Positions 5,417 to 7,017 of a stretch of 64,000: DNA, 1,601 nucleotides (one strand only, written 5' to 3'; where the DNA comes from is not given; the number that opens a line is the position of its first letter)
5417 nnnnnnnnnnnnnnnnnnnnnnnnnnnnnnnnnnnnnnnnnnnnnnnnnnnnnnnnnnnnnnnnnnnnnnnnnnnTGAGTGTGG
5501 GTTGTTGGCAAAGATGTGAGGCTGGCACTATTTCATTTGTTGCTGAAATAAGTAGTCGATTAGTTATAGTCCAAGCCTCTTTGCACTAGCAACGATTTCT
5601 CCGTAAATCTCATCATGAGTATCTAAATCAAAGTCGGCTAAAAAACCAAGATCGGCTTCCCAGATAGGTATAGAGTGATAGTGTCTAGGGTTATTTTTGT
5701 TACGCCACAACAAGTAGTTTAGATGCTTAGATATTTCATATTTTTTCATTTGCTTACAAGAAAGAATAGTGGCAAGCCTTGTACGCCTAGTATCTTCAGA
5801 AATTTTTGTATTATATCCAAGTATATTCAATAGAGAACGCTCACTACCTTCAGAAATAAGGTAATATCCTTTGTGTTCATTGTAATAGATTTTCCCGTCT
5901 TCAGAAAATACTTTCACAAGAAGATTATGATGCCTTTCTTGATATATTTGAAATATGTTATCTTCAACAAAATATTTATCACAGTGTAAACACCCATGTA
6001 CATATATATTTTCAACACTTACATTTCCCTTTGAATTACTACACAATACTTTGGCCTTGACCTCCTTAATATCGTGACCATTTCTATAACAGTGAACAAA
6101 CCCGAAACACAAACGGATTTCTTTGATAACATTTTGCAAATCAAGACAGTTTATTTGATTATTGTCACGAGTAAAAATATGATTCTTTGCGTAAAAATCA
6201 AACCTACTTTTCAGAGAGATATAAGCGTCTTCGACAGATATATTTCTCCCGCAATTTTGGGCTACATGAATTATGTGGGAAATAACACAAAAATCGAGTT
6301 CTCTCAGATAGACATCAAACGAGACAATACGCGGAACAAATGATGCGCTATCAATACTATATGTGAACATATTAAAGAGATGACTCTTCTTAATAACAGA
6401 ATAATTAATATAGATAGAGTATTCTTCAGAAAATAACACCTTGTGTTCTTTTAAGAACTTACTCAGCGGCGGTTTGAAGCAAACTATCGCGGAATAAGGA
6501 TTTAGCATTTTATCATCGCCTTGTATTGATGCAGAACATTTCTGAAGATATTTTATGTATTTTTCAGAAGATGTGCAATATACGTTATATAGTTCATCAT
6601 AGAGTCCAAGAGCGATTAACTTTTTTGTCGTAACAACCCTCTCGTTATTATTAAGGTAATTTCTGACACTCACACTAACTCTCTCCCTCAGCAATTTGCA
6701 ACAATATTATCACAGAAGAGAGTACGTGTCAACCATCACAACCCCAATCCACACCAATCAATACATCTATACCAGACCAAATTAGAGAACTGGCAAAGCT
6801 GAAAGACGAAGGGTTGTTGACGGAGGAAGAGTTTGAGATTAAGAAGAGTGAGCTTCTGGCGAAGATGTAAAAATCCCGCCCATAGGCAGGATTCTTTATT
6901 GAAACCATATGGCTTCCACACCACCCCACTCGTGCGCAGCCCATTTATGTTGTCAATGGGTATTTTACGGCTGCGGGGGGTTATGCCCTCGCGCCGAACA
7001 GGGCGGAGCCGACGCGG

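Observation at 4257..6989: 2.7-kb AT-rich island bracketed by a perfect 21-bp direct repeat at the yggS 3' end, with no recognisable recombinase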

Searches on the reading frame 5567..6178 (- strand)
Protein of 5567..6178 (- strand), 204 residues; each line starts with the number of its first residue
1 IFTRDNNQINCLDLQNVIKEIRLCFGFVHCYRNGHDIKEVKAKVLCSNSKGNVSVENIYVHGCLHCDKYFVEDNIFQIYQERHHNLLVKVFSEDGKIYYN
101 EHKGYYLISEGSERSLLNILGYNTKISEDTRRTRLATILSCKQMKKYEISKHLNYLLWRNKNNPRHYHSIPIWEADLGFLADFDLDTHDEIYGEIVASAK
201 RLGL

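Call 52: search_solved_structures(query=A1, max_evalue=10, show_alignments=2)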
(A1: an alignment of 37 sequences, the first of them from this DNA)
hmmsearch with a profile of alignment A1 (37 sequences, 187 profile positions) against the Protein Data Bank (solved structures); distinct sequences matched with E-value up to 10: 22.
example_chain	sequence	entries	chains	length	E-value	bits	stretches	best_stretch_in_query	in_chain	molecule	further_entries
2eor_A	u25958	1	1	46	0.11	15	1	50-71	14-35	Zinc finger protein 224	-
2cot_A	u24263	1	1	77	0.13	14.7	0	50-64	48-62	Zinc finger protein 435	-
5v3m_C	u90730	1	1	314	0.15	14.5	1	49-71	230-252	Zinc finger protein 568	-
5wjq_D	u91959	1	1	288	0.15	14.5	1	49-71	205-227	Zinc finger protein 568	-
7ood_x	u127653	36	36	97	0.19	14.2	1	40-90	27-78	50S ribosomal protein L31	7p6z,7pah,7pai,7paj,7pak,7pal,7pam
1mey_C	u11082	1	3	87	0.2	14.1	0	50-71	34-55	CONSENSUS ZINC FINGER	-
2emi_A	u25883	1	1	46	0.26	13.7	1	50-71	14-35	Zinc finger protein 484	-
2yts_A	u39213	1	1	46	0.41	13.1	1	50-70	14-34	Zinc finger protein 484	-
2emm_A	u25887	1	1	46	0.7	12.3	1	49-70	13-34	Zinc finger protein 95 homolog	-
2ep1_A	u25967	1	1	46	0.77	12.2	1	50-71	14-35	Zinc finger protein 484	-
8xys_A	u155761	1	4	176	0.77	12.2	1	10-114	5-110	De novo designed GPX4-1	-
2eom_A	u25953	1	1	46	0.86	12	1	49-70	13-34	Zinc finger protein 95 homolog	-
3j9w_B3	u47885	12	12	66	1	11.8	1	32-67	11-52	50S ribosomal protein bL31 | 50S ribosomal protein L31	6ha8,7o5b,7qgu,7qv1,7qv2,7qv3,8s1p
5njt_y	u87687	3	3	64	1.1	11.7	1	32-67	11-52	50S ribosomal protein L31 | Large ribosomal subunit protein bL31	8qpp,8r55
2eqw_A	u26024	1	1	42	1.1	11.6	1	50-70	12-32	Zinc finger protein 484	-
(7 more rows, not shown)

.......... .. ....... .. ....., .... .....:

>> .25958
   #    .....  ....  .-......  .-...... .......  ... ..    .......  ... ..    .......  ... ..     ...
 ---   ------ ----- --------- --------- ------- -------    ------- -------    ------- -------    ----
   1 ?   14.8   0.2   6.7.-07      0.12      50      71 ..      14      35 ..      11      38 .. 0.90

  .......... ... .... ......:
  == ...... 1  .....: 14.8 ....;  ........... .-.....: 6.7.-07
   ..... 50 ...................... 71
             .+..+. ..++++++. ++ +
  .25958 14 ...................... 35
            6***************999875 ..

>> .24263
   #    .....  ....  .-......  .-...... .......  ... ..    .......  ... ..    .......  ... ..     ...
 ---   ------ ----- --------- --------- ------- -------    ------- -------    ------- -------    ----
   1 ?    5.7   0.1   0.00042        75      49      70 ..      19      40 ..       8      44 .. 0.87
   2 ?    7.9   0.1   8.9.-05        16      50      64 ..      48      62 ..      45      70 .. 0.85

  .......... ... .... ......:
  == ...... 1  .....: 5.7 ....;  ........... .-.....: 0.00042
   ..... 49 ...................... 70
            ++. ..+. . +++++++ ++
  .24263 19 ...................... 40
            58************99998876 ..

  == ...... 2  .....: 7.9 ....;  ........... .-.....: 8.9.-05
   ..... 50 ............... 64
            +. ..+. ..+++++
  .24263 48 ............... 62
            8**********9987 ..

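Call 53: search_protein_families(library=pfam, alignment_id=A1, max_evalue=1)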
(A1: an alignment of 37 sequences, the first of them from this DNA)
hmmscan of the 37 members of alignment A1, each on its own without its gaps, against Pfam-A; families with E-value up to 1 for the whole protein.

A. member 1, seq(204 aa): 1 family
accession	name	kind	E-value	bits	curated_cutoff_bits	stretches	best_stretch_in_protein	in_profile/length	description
PF01853.24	MOZ_SAS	-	0.072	13.2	32.2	1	83-152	28-97/180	MOZ/SAS family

B. families by the number of members that match (of 37 scanned): 41 families (the first 25 are shown)
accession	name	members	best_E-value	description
PF12171.14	zf-C2H2_jaz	10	0.001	Zinc-finger double-stranded RNA-binding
PF24292.1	DUF7479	3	0.0066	Domain of unknown function (DUF7479)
PF18762.7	Kinase-PolyVal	2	0.0076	Serine/Threonine/Tyrosine Kinase found in polyvalent proteins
PF18717.6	CxC4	2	0.022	CxC4 like cysteine cluster associated with KDZ transposases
PF20097.4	DUF6487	2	0.098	Domain of unknown function (DUF6487)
PF01344.31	Kelch_1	2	0.12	Kelch motif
PF14133.12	DUF4300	1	0.00021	Domain of unknown function (DUF4300)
PF14675.12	FANCI_S1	1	0.0045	FANCI solenoid 1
PF25198.1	Spore_GerAC_N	1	0.0075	Spore germination protein N-terminal domain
PF09639.16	YjcQ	1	0.011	YjcQ protein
PF15731.11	MqsA_antitoxin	1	0.014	Antitoxin component of bacterial toxin-antitoxin system, MqsA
PF04828.22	GFA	1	0.016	Glutathione-dependent formaldehyde-activating enzyme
PF23104.1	Zf-C2H2_ZNF451_6th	1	0.017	Sixth Zinc fingers C2H2 type, ZNF451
PF14122.12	YokU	1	0.017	YokU-like protein, putative antitoxin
PF20184.3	DUF6547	1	0.017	Family of unknown function (DUF6547)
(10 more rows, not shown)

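Call 60: predict_structure(alignment_id=A1)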
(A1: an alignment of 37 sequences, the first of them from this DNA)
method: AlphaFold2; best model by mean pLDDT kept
length: 204 residues; sequences in the alignment: 37
mean_pLDDT: 87.1   pTM: 0.76
mean pLDDT of the five models: 87.1, 86.9, 86.4, 86.1, 81.1
residues with pLDDT >= 90: 114; 70-90: 69; 50-70: 15; < 50: 6
segments of 3 or more residues with pLDDT < 50: 1-4
pLDDT, mean of each block of 10 residues (from residue 1): 46 73 87 96 90 91 95 92 85 78 84 88 94 93 92 96 97 98 89 87 63
secondary structure, 60 per line:
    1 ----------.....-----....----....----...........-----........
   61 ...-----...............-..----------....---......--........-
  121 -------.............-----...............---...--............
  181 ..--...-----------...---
elements in order: H11-15 E21-24 H29-32 E37-47 E53-63 E69-72 H73-83 E97-100 E104-109 E112-115 H116-119 H128-140 H146-160 H169-182

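Call 64: fold_search(model_id=the predicted structure, library=pdb)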
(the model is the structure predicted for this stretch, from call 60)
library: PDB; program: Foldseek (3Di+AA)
matches with E <= 10: 349; with E <= 0.001: 0
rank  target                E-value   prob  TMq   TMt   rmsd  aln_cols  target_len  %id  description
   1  9y66_C                3.7e-02  0.21  0.16  0.08  24.8       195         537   13  attLsym bound serine integrase complex in the dimeric state (released 2026-02-04)
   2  9dxf_A                7.0e-02  0.18  0.16  0.07  22.9       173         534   10  attLmm bound serine integrase and RDF complex in the post-rotation state (released 2026-01-21)
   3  9dxd_A                8.4e-02  0.14  0.16  0.07  21.2       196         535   12  attLmm bound serine integrase and RDF complex in the pre-rotation state (released 2026-01-21)
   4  9y66_A                2.0e-01  0.20  0.18  0.08  22.7       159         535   12  attLsym bound serine integrase complex in the dimeric state (released 2026-02-04)
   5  6j6u_A                3.7e-01  0.13  0.22  0.12  10.4       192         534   10  Rat PTPRZ D1-D2 domain (released 2019-08-28)
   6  5n77_A                4.2e-01  0.11  0.20  0.17  13.9       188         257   10  Crystal structure of the cytosolic domain of the CorA magnesium channel from Escherichia coli in complex with magnesiu (released 2017-07-12)
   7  5n77_E                4.4e-01  0.09  0.19  0.16  15.9       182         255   10  Crystal structure of the cytosolic domain of the CorA magnesium channel from Escherichia coli in complex with magnesiu (released 2017-07-12)
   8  8zah_A                4.7e-01  0.06  0.13  0.11  14.9       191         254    8  Crystal structure of the channel protein CorA from Campylobacter jejuni (released 2024-06-19)
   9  9dxh_A                5.0e-01  0.08  0.16  0.07  23.9       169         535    9  attPmm and attBmm bound serine integrase complex in the pre-rotation state (released 2026-01-21)
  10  3jch_C                5.0e-01  0.06  0.17  0.13  14.9       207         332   11  Cryo-EM structure of the magnesium channel CorA in the magnesium-free, asymmetric open state II (released 2016-02-17)
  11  5cfr_A                5.6e-01  0.07  0.16  0.18  17.5       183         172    8  Crystal structure of anemone STING (Nematostella vectensis) in apo 'unrotated' closed conformation (released 2015-08-26)
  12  5xjc_C                5.6e-01  0.05  0.15  0.05  19.1       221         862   11  Cryo-EM structure of the human spliceosome just prior to exon ligation at 3.6 angstrom (released 2017-07-05)
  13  8ydn                  6.3e-01  0.06  0.17  0.19  16.1       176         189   11  Crystal structure of a STING from C. gigas in complex with c-di-GMP (released 2025-09-03)
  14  8y6o_D                6.3e-01  0.04  0.14  0.05  14.5       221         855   11  Cryo-EM Structure of the human minor pre-B complex (pre-precatalytic spliceosome) U11 and tri-snRNP part (released 2024-03-20)
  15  6j6u_B                6.7e-01  0.09  0.22  0.12  11.3       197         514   11  Rat PTPRZ D1-D2 domain (released 2019-08-28)
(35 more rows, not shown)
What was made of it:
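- On Large serine recombinase (for ORF C): The Foldseek hits to serine integrase chains are non-significant (E 0.04, TM 0.16; call 64).
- Its C-terminal domain model has large serine integrase chains as its top Foldseek PDB hits (call 64).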

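Call 67: fold_search(model_id=the predicted structure, library=viral)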
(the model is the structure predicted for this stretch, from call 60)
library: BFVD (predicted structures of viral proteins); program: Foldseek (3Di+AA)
matches with E <= 10: 625; with E <= 0.001: 0
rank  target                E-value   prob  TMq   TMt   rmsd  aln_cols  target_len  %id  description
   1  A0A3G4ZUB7            9.9e-02  0.77  0.32  0.39  22.2       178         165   12  Uncharacterized protein [Edafosvirus sp.]
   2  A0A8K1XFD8            1.1e-01  0.16  0.19  0.12  18.1       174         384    8  Putative nucleoprotein [Fushun phasmavirus 1]
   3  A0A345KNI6            2.0e-01  0.04  0.13  0.11  25.1       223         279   12  (no name in the UniProt tables at hand)
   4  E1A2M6                2.3e-01  0.06  0.13  0.05  19.9       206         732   10  Membrane integrity protector [Aeromonas phage phiAS5]
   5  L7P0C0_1              2.9e-01  0.06  0.13  0.05  20.4       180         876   16  Polyprotein (Fragment) [Cordyline virus 4]
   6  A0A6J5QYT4            3.0e-01  0.07  0.16  0.15  23.3       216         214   13  Uncharacterized protein [uncultured Caudovirales phage]
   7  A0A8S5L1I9            3.4e-01  0.72  0.13  0.41   1.6        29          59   21  Uncharacterized protein [ssRNA phage Gerhypos.1_51]
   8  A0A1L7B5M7            3.6e-01  0.09  0.19  0.14  15.8       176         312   12  Nucleoprotein [Ganda bee virus]
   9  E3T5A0                3.6e-01  0.08  0.19  0.13  19.0       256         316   11  Putative DNA replication factor C subunit [Cafeteria roenbergensis virus (strain BV-PW1)]
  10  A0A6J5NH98            3.6e-01  0.05  0.13  0.05  25.8       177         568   10  Uncharacterized protein [uncultured Caudovirales phage]
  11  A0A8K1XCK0            4.1e-01  0.80  0.22  0.10   4.3        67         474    3  Uncharacterized protein [Hangzhou zicrona caerulea xinmovirus 1]
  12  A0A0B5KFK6            4.1e-01  0.09  0.20  0.11  15.8       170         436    7  Nucleocapsid protein [Wuchang Cockroach Virus 1]
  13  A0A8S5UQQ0            4.1e-01  0.06  0.18  0.11  30.0       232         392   15  MPN family protein [Podoviridae sp. ctQyH19]
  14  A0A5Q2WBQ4            4.9e-01  0.14  0.12  0.18  11.8        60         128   17  (no name in the UniProt tables at hand)
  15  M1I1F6                5.2e-01  0.82  0.27  0.58   3.9        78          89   26  (no name in the UniProt tables at hand)
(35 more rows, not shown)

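Call 96: search_protein_families(library=phrogs, alignment_id=A1, max_evalue=0.001)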
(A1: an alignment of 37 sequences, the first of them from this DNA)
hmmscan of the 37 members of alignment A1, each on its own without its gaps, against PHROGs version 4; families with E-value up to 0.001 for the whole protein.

A. member 1, seq(204 aa): 0 families

B. families by the number of members that match (of 37 scanned): 1 family
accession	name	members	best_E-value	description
phrog_13602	-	1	0.00048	-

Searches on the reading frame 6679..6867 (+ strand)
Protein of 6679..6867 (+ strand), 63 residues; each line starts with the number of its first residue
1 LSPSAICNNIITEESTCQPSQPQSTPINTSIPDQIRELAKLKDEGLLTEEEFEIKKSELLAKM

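Call 13: search_protein_families(library=phrogs, proteins=[window:6679-6867:+], max_evalue=1)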
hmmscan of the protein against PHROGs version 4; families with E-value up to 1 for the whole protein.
window:6679-6867:+ (63 aa): 7 families
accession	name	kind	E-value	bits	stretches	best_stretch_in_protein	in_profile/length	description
phrog_2700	-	unknown function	4.5e-12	47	1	12-61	279-330/331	-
phrog_888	-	unknown function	4e-11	44.2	1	7-60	216-269/271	-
phrog_33222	-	unknown function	0.00029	21.9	1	26-60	221-256/258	-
phrog_13544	-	unknown function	0.00058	20.4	1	31-62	203-234/236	-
phrog_33436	-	unknown function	0.0042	18.3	1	33-60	90-117/117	-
phrog_34972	-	unknown function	0.0079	16.8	1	27-61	18-52/223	-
phrog_20665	-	unknown function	0.019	15.3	1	30-60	274-304/306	-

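Call 14: search_protein_families(library=padloc, proteins=[window:6679-6867:+], max_evalue=1)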
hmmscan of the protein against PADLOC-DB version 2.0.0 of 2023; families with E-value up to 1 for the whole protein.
window:6679-6867:+ (63 aa): 0 families

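Call 15: search_protein_families(library=pfam, proteins=[window:6679-6867:+], max_evalue=1)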
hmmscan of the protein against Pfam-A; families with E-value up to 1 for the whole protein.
window:6679-6867:+ (63 aa): 4 families
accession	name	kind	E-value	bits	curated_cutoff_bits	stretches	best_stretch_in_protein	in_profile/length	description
PF09851.14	SHOCT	-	1.8e-08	34.3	27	1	33-60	1-28/28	Short C-terminal domain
PF05120.17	GvpG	-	0.00038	21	30.6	1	30-63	32-65/67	Gas vesicle protein G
PF06464.16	DMAP_binding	-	0.081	14.2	27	1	32-62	6-40/111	DMAP1-binding Domain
PF13545.12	HTH_Crp_2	-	0.16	12.4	27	1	28-62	33-69/70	Crp-like helix-turn-helix domain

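Call 16: search_protein_families(library=ncbifam, proteins=[window:6679-6867:+], max_evalue=1)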
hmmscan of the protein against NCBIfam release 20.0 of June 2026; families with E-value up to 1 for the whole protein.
window:6679-6867:+ (63 aa): 1 family
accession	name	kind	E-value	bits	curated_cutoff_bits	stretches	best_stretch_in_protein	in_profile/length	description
TIGR03142.1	cytochro_ccmI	equivalog_domain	0.014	15.7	29.3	1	33-60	43-70/118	c-type cytochrome biogenesis protein CcmI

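Call 98: find_related_loci(query=window:6679-6867:+, collection=viral_contigs, flank=8000)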
Query seq(63 aa) (63 aa) in viral_contigs; peptide patterns used: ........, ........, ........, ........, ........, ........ (x = any residue, [..] = any of these).
47 stretches matched a pattern, but none encodes a relative of the query by tblastn (E <= 1e-3).
